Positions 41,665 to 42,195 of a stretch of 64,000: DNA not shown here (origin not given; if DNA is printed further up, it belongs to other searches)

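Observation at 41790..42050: Second copy of the Cys-rich module sits directly upstream of an orphan N6-adenine DNA methyltransferase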

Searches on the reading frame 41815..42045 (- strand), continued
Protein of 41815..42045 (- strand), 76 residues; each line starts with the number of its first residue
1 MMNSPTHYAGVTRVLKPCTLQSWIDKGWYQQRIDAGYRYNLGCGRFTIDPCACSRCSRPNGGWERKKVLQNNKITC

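Call 61: find_encoding_contigs(protein=P0220, flank=3000, max_places=2)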
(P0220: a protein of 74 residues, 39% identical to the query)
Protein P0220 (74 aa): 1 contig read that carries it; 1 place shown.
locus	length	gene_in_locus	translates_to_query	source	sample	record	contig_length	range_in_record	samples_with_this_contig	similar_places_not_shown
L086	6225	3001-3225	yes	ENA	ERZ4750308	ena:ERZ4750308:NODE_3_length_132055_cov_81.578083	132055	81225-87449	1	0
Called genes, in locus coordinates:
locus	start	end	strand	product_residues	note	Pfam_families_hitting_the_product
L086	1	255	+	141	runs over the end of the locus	PF00011:HSP20 (weak)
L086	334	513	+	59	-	-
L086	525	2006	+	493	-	-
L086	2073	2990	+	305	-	PF03851:UvdE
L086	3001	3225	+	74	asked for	-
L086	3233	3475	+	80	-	-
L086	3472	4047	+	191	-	PF01327:Pep_deformylase (weak)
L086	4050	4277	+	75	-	-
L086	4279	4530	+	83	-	-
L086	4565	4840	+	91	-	-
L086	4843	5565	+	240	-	-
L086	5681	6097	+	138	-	-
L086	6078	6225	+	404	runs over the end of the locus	-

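Call 86: find_encoding_contigs(protein=P0134, flank=3000, max_places=3)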
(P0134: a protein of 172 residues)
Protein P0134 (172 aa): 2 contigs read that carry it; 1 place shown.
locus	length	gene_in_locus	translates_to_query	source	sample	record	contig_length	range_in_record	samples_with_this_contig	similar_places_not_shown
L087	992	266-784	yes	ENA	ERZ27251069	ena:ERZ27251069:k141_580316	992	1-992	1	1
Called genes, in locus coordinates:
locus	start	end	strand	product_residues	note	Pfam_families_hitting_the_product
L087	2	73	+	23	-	?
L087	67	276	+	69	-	-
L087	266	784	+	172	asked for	PF11195:Tad2-like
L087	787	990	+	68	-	?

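Call 87: search_protein_families(library=pfam, proteins=[L002:672-1073:+, L003:999-1178:+, L080:3227-4450:+, L081:3223-4005:+, L082:3237-3446:+, L086:3233-3475:+, L087:787-990:+, L087:67-276:+, L086:3472-4047:+], max_evalue=0.01)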
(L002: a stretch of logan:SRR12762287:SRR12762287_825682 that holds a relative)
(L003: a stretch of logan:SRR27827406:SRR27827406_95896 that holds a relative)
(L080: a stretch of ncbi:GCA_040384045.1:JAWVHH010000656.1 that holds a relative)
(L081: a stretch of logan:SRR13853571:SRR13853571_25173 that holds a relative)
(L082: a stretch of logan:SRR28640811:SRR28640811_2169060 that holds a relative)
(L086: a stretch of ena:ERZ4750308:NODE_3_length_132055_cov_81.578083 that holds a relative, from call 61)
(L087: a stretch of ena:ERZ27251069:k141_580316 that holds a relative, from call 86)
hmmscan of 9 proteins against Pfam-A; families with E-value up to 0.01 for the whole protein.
L002:672-1073:+ (133 aa): 0 families

L003:999-1178:+ (59 aa): 0 families

L080:3227-4450:+ (407 aa): 1 family
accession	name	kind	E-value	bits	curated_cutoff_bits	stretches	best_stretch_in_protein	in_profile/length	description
PF04127.22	DFP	-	7.2e-08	32.9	22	1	70-173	78-174/186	DNA/pantothenate metabolism flavoprotein C-terminal domain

L081:3223-4005:+ (260 aa): 0 families

L082:3237-3446:+ (69 aa): 0 families

L086:3233-3475:+ (80 aa): 0 families

L087:787-990:+ (68 aa): 1 family
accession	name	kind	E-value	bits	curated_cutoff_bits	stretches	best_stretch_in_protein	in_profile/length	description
PF14662.11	KASH_CCD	-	0.00067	20.1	43.3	1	9-65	123-177/191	Coiled-coil region of CCDC155 or KASH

L087:67-276:+ (69 aa): 0 families

L086:3472-4047:+ (191 aa): 1 family
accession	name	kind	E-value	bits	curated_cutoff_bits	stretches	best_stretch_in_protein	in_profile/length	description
PF01327.26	Pep_deformylase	-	1.2e-07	31.9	22.8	1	4-138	20-144/156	Polypeptide deformylase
